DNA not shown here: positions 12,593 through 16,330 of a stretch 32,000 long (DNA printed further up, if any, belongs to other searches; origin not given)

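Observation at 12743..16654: Two-gene operon with no assignable function: 152-aa protein plus 1145-aa acidic protein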

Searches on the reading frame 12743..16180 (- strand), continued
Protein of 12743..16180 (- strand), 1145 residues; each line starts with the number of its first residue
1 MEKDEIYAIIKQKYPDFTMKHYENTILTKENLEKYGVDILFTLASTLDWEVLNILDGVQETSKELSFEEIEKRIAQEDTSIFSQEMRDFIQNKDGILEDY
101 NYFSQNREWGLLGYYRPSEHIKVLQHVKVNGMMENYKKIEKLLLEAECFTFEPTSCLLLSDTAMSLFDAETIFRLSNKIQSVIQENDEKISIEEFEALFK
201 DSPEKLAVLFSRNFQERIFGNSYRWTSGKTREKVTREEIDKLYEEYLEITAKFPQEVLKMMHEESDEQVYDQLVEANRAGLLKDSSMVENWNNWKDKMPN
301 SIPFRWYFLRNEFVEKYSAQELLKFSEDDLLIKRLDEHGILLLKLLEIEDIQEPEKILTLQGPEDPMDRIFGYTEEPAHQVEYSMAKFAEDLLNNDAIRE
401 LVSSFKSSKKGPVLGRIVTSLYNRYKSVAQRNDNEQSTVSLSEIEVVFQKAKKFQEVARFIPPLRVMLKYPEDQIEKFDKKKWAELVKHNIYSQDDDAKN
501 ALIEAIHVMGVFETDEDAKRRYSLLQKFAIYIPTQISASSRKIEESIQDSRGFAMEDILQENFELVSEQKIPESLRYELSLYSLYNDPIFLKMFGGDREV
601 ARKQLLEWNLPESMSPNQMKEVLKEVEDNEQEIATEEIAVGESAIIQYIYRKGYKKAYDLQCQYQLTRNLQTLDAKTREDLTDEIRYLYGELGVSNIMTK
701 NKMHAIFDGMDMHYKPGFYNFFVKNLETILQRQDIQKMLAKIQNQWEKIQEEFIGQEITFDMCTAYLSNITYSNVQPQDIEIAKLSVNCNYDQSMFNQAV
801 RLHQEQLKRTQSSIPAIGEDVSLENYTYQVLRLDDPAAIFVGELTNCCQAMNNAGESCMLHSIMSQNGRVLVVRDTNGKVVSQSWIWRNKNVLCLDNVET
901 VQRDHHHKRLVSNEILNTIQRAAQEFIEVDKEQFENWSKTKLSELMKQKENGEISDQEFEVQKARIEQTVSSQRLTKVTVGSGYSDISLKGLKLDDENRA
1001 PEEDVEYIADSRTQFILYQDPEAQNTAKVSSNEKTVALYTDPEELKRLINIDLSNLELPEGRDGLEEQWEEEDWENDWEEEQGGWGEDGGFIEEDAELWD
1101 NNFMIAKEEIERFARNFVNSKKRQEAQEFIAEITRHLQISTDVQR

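Call 95: predict_structure(alignment_id=A6)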
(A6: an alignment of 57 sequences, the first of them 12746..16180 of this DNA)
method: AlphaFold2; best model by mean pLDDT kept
length: 1145 residues; sequences in the alignment: 57
mean_pLDDT: 72.4   pTM: 0.47
mean pLDDT of the five models: 72.4, 69.0, 67.6, 66.9, 66.7
residues with pLDDT >= 90: 304; 70-90: 349; 50-70: 296; < 50: 196
segments of 3 or more residues with pLDDT < 50: 60-62, 101-114, 179-187, 223-233, 265-267, 298-339, 348-382, 434-438, 634-638, 904-910, 1051-1099, 1140-1145
pLDDT, mean of each block of 10 residues (from residue 1): 76 76 69 73 70 63 60 73 69 58 42 49 63 68 72 60 65 58 45 65 70 54 44 59 69 60 50 58 59 52 42 37 34 41 50 40 43 40 55 66 63 67 64 48 77 85 83 91 91 86 94 93 93 91 87 86 94 89 92 91 89 89 68 48 83 91 93 89 90 90 90 93 95 90 87 77 75 74 76 89 92 92 84 92 80 89 93 85 91 89 50 85 96 94 96 94 94 93 82 85 77 89 80 91 77 39 39 36 34 43 61 66 73 64 40
secondary structure, 60 per line:
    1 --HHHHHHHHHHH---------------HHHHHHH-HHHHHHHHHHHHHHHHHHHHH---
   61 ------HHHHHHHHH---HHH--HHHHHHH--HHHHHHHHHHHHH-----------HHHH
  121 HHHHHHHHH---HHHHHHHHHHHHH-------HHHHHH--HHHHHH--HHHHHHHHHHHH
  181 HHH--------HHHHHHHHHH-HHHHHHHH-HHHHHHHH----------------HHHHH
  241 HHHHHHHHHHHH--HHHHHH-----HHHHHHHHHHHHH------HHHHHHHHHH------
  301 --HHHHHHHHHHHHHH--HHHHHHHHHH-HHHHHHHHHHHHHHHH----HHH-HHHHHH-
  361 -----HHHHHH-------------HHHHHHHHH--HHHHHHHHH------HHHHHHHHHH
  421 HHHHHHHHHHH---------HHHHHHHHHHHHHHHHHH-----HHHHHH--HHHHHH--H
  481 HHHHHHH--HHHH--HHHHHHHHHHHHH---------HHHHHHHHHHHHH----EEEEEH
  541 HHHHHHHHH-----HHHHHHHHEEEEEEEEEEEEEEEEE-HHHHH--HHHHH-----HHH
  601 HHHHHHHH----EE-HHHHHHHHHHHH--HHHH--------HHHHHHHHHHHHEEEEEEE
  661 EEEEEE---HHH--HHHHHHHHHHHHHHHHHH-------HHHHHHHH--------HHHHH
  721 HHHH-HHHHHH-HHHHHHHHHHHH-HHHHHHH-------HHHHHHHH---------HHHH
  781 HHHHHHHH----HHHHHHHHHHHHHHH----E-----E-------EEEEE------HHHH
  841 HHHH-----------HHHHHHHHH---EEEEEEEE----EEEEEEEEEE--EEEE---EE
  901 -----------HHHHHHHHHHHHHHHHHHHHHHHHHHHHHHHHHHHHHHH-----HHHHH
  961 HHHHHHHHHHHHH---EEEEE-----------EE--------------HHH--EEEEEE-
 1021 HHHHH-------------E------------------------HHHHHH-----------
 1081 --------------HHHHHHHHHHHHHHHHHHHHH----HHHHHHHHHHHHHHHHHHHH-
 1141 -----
elements in order (helices of 4 or more, strands of 3 or more residues): H3-13 H29-35 H37-57 H67-75 H84-90 H93-105 H117-129 H133-145 H153-158 H161-166 H169-183 H192-201 H203-210 H212-219 H236-252 H255-260 H266-278 H285-294 H303-316 H319-328 H330-345 H354-359 H366-371 H385-393 H396-404 H411-431 H441-458 H464-469 H472-477 H480-487 H490-493 H496-508 H518-530 E535-539 H540-549 H555-562 E563-579 H581-585 H588-592 H598-608 H616-627 H630-633 H642-653 E654-666 H675-692 H700-707 H716-724 H726-731 H733-744 H746-752 H760-767 H777-788 H793-807 E826-830 H837-844 H856-864 E868-875 E880-889 E892-895 H912-950 H956-973 E977-981 E1014-1019 H1021-1025 H1064-1069 H1095-1115 H1120-1139
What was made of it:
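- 14861..16180 (-): N-terminal region, aa 1-440. It is all-helical, poorly conserved and modelled with low confidence. It corresponds to the repeat-bearing scaffold of longer relatives. pLDDT 34-76 (call 95).
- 14081..14860 (-): Middle domain, aa 441-700. It contains the conserved block F460, P462, F478, W483, G510, F512, P533, plus long beta-hairpins. It is modelled confidently, with no structural neighbour in the PDB. pLDDT about 85-94 (call 95).
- On GNAT superfamily: In the window the loop is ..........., modelled with low pLDDT (call 95).
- Checked: The Trp/acidic tail (1051-1099) is modelled as disordered (call 95).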

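Call 97: fold_search(model_id=the predicted structure, library=pdb)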
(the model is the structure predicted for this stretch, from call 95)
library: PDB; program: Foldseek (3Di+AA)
matches with E <= 10: 365; with E <= 0.001: 0
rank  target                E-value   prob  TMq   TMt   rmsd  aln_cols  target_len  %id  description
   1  4u9w_A                6.3e-02  0.93  0.10  0.42  11.9       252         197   11  Crystal Structure of NatD bound to H4/H2A peptide and CoA (released 2015-01-28)
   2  4u9w_D                7.9e-02  0.96  0.10  0.44   9.8       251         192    8  Crystal Structure of NatD bound to H4/H2A peptide and CoA (released 2015-01-28)
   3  1m1d_A                8.3e-02  0.97  0.10  0.50   6.6       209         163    8  TETRAHYMENA GCN5 WITH BOUND BISUBSTRATE ANALOG INHIBITOR (released 2002-10-30)
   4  4u9w_B                9.9e-02  0.89  0.10  0.41  12.0       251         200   10  Crystal Structure of NatD bound to H4/H2A peptide and CoA (released 2015-01-28)
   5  4u9w_C                9.9e-02  0.85  0.09  0.40  12.2       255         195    9  Crystal Structure of NatD bound to H4/H2A peptide and CoA (released 2015-01-28)
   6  7kpu_D                1.1e-01  0.89  0.10  0.42  11.9       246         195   10  Crystal structure of human NatD (NAA40) bound to a bisubstrate analogue with a C-3 linker (released 2021-06-16)
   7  3tth_I                1.4e-01  0.69  0.08  0.40  10.4       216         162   11  Structure of the spermidine N1-acetyltransferase (speG) from Coxiella burnetii (released 2011-11-09)
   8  7kd7_D                1.5e-01  0.80  0.10  0.40  12.9       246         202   10  Crystal structure of human NatD (NAA40) bound to a bisubstrate analogue (released 2021-06-16)
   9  3tth_D                1.5e-01  0.75  0.08  0.40  10.6       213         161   10  Structure of the spermidine N1-acetyltransferase (speG) from Coxiella burnetii (released 2011-11-09)
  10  6e1x_C                1.7e-01  0.77  0.08  0.38   9.2       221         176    8  Crystal structure of product-bound complex of spermidine/spermine N-acetyltransferase SpeG (released 2019-07-10)
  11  3tth_A                1.8e-01  0.77  0.09  0.42   8.8       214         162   10  Structure of the spermidine N1-acetyltransferase (speG) from Coxiella burnetii (released 2011-11-09)
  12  3tth_E                1.8e-01  0.77  0.09  0.42   8.7       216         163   10  Structure of the spermidine N1-acetyltransferase (speG) from Coxiella burnetii (released 2011-11-09)
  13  4u9v                  1.8e-01  0.69  0.09  0.39  11.9       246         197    8  Crystal structure of NatD (Naa40p) bound to acetyl CoA (released 2015-01-28)
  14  5cnp_D                1.9e-01  0.80  0.09  0.42   7.9       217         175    9  X-ray crystal structure of Spermidine n1-acetyltransferase from Vibrio cholerae. (released 2015-07-29)
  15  6dau_B                1.9e-01  0.66  0.08  0.39   8.7       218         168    9  Crystal structure of E33Q and E41Q mutant forms of the spermidine/spermine N-acetyltransferase SpeG from Vibrio choler (released 2018-07-04)
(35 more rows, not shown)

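Call 113: list_cluster_members(proteins=[L015:4620-9473:+, L072:1013-6076:+, L015:9457-10482:+, L072:9917-10372:+, L072:6057-7373:+, window:12746-16180:-, window:16199-16654:-])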
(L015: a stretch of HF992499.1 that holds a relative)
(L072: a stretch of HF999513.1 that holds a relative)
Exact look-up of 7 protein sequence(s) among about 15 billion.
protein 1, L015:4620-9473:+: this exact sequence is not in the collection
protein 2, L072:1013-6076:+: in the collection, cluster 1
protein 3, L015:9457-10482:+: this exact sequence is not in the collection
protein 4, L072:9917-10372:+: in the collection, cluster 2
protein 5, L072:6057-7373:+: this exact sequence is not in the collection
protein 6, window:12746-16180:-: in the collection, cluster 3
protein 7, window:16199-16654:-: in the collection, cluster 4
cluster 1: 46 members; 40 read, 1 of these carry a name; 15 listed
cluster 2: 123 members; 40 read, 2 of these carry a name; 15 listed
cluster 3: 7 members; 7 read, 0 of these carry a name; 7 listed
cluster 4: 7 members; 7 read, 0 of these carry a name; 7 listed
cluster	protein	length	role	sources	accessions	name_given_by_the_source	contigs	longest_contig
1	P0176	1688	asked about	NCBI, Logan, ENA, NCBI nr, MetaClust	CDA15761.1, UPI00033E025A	unknown [Clostridium sp. CAG:571] | status=active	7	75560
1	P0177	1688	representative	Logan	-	-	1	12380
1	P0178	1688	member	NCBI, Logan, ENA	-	-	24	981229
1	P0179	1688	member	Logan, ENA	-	-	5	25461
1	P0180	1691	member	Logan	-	-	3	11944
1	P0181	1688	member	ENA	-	-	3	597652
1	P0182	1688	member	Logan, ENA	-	-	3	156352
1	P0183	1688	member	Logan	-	-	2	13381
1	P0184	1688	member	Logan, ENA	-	-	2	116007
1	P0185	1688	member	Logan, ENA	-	-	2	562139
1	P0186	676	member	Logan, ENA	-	-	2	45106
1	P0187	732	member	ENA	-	-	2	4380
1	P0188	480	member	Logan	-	-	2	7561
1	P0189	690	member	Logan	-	-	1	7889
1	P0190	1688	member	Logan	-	-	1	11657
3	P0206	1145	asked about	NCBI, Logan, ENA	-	-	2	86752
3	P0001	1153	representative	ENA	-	-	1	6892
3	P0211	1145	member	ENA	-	-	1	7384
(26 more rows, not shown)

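Call 116: find_encoding_contigs(protein=window:12746-16180:-, flank=10000, max_places=4)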
Protein window:12746-16180:- (1145 aa): 2 contigs read that carry it; 1 place shown.
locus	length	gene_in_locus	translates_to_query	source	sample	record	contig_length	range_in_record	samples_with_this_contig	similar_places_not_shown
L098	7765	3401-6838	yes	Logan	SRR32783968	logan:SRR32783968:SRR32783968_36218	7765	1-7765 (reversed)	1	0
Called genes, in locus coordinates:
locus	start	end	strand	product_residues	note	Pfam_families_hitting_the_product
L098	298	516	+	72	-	-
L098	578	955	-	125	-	PF04020:Phage_holin_4_2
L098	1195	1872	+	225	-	PF04239:DUF421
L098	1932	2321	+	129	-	PF14276:DUF4363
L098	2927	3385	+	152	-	-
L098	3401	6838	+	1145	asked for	-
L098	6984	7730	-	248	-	PF01113:DapB_N, PF05173:DapB_C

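Call 118: search_protein_families(library=phrogs, proteins=[P0016, P0139, P0150], max_evalue=1)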
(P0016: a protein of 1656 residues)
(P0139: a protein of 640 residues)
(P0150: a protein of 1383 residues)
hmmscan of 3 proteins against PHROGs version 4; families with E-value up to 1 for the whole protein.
P0016 (1656 aa): 3 families
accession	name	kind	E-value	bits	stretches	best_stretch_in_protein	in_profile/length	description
phrog_30643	-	unknown function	0.25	12.3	0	676-689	22-35/42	-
phrog_22331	-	unknown function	0.59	11.4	0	709-758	13-62/96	-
phrog_26590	-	unknown function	0.78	10.7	0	622-656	4-38/54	-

P0139 (640 aa): 0 families

P0150 (1383 aa): 7 families
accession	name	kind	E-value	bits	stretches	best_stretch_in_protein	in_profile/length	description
phrog_34313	-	unknown function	2.9e-08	34.5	1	321-377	150-204/267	-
phrog_9388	-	unknown function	0.0011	18.7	0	451-500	205-256/615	-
phrog_32421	-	unknown function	0.0012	20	1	1006-1054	25-78/82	-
phrog_28844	-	unknown function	0.026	15.3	0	252-339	78-172/194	-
phrog_17297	-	unknown function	0.11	13.4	0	370-425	35-90/186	-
phrog_32425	-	unknown function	0.26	12.6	0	316-390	9-84/96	-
phrog_23666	-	unknown function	0.36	12.5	0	247-280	49-82/93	-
